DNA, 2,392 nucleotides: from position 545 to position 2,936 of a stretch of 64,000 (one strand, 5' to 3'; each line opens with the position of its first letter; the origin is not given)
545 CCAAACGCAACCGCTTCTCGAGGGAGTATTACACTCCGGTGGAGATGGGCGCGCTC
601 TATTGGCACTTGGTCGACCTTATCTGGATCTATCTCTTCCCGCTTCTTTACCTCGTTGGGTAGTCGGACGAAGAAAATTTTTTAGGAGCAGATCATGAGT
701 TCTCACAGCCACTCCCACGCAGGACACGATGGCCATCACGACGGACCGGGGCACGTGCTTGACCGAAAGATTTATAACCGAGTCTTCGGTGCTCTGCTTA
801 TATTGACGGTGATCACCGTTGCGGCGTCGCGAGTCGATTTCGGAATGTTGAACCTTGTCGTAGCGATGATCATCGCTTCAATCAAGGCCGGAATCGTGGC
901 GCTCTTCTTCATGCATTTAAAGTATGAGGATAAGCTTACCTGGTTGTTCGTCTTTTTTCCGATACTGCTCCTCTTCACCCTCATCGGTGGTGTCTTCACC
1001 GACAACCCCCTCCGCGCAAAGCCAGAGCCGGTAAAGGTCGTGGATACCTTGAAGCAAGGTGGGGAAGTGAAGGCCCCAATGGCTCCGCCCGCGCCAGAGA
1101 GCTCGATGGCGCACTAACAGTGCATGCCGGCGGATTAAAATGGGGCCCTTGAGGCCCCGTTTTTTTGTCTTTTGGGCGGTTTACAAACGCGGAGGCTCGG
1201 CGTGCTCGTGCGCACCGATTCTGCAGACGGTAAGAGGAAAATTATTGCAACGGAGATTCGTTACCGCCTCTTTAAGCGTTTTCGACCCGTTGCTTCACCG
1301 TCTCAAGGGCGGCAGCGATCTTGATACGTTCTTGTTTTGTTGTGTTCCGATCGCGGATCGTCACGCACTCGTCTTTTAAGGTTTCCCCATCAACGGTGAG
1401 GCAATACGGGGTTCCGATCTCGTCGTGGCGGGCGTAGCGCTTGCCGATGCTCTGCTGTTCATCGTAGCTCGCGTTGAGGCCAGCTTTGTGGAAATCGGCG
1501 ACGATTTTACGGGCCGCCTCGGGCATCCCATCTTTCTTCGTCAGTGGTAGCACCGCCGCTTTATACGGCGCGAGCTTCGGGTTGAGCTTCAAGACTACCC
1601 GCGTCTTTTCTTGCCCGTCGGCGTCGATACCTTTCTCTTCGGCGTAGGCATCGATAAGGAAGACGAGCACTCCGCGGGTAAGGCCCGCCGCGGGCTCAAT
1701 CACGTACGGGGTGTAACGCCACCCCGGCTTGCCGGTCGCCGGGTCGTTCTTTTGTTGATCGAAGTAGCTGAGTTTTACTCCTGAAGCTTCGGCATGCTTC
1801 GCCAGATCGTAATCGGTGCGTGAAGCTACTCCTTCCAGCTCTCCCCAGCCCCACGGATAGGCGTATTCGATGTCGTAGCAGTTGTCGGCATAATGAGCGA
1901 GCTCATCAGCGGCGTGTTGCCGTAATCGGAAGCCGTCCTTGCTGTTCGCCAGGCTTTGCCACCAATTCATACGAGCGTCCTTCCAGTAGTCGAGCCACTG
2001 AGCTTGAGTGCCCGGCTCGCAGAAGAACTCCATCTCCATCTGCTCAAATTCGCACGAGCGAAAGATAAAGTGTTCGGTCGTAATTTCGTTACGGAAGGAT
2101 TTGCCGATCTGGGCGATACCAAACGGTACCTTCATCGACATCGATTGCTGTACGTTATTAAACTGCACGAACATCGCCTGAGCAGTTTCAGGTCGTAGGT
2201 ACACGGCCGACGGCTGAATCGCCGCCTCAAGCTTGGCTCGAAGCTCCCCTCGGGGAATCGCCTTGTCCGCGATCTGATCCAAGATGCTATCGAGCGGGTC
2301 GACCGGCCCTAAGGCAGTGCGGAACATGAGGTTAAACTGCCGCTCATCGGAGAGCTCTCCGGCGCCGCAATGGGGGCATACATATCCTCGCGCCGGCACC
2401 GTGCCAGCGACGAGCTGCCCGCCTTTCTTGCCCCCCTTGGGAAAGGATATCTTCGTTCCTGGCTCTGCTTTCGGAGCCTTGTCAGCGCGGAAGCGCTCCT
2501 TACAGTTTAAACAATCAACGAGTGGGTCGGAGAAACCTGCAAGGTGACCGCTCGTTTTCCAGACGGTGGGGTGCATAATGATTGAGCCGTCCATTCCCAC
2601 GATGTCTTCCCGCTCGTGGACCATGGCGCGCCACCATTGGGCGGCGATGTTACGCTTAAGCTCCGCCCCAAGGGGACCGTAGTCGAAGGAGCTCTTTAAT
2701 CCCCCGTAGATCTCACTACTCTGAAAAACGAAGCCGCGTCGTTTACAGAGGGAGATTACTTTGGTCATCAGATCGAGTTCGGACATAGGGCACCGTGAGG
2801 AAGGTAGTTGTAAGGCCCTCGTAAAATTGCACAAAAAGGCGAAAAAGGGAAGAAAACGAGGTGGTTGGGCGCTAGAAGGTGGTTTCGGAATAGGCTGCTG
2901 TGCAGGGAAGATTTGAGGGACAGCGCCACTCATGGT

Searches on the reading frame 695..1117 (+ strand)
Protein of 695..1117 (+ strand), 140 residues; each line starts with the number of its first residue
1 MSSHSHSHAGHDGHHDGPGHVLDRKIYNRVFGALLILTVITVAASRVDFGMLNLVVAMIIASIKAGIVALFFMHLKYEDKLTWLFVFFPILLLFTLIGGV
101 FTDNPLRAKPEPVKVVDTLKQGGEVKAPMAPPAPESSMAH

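Call 63: find_encoding_contigs(protein=window:695-1117:+, flank=10000, max_places=2)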
Protein window:695-1117:+ (140 aa): 12 contigs read that carry it; 2 places shown.
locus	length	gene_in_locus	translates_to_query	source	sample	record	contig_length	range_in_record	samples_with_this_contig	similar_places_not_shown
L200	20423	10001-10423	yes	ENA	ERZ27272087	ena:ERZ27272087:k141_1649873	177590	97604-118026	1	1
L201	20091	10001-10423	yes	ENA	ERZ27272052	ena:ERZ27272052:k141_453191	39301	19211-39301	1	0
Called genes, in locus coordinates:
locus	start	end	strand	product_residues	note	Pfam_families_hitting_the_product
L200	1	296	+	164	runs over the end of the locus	-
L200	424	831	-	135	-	PF13380:CoA_binding_2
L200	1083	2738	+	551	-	PF26172:RESC8, PF26188:RESC6 (faint), PF18741:MTES_1575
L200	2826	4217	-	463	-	PF01370:Epimerase, PF08338:DUF1731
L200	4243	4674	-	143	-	PF09424:YqeY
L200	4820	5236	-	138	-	PF01325:Fe_dep_repress (weak), PF12802:MarR_2 (weak), PF02742:Fe_dep_repr_C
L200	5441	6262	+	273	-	-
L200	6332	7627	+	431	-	PF02790:COX2_TM, PF00116:COX2, PF00034:Cytochrom_C, PF13442:Cytochrome_CBB3 (weak), PF00034:Cytochrom_C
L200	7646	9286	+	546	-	PF00115:COX1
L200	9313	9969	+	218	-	PF00510:COX3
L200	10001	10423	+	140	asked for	PF03626:COX4_pro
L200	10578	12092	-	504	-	PF00587:tRNA-synt_2b, PF03129:HGTP_anticodon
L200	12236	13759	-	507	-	PF06414:Zeta_toxin (weak), PF13238:AAA_18, PF13671:AAA_33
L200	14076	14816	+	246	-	PF00561:Abhydrolase_1, PF12697:Abhydrolase_6, PF12146:Hydrolase_4, PF20408:Abhydrolase_11 (faint)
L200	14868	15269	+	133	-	PF00583:Acetyltransf_1, PF13673:Acetyltransf_10, PF13508:Acetyltransf_7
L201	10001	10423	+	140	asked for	PF03626:COX4_pro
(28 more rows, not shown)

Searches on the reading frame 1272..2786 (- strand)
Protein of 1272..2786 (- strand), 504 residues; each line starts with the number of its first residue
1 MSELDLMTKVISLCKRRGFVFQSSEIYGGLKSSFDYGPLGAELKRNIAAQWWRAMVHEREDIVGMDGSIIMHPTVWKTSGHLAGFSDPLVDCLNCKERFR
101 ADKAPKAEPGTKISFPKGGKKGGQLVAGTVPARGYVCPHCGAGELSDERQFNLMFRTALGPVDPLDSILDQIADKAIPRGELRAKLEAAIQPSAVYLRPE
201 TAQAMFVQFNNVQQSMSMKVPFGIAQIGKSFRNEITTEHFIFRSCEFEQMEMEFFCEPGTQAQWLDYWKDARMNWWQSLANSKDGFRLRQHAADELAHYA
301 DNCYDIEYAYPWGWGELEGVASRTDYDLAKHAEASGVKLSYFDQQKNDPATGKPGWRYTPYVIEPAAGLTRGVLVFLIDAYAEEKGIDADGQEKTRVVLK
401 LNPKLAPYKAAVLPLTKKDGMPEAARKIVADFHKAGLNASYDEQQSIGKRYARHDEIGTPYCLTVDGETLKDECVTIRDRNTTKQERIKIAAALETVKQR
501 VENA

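Call 68: find_homologous_proteins(query=window:1272-2786:-, max_evalue=1e-50)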
Query window:1272-2786:- (504 aa): 8000 proteins with E <= 1e-50 among 8000 candidates; the best 120 are listed.
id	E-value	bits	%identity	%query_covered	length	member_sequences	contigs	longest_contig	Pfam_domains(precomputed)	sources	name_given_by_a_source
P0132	0.0e+0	1124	94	100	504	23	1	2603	PF03129.26,PF00587.31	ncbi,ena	-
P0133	0.0e+0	1085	90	100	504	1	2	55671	PF03129.26,PF00587.31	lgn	-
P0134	0.0e+0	1083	90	100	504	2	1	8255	PF03129.26,PF00587.31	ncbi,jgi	jgi:glycyl-tRNA synthetase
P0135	6.9e-297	1003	83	100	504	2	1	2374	PF03129.26,PF00587.31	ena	-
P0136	2.2e-277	938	77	99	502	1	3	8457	PF03129.26,PF00587.31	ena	-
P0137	2.2e-276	935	76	100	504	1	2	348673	PF03129.26,PF00587.31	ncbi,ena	-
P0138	6.5e-274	927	77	99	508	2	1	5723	PF03129.26,PF00587.31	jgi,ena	-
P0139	5.6e-273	924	76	99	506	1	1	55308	PF03129.26,PF00587.31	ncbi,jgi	jgi:glycyl-tRNA synthetase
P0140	8.5e-271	917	76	99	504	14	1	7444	PF03129.26,PF00587.31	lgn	-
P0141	8.6e-271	916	76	100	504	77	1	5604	PF03129.26,PF00587.31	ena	-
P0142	5.8e-270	914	76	100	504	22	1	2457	PF03129.26,PF00587.31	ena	-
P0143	1.4e-269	912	76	99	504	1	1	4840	PF03129.26,PF00587.31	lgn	-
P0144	1.3e-268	909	76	100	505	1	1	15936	PF03129.26,PF00587.31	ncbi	-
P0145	2.0e-268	909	75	100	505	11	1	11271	PF03129.26,PF00587.31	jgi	jgi:glycyl-tRNA synthetase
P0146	3.0e-268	908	75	100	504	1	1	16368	PF03129.26,PF00587.31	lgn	-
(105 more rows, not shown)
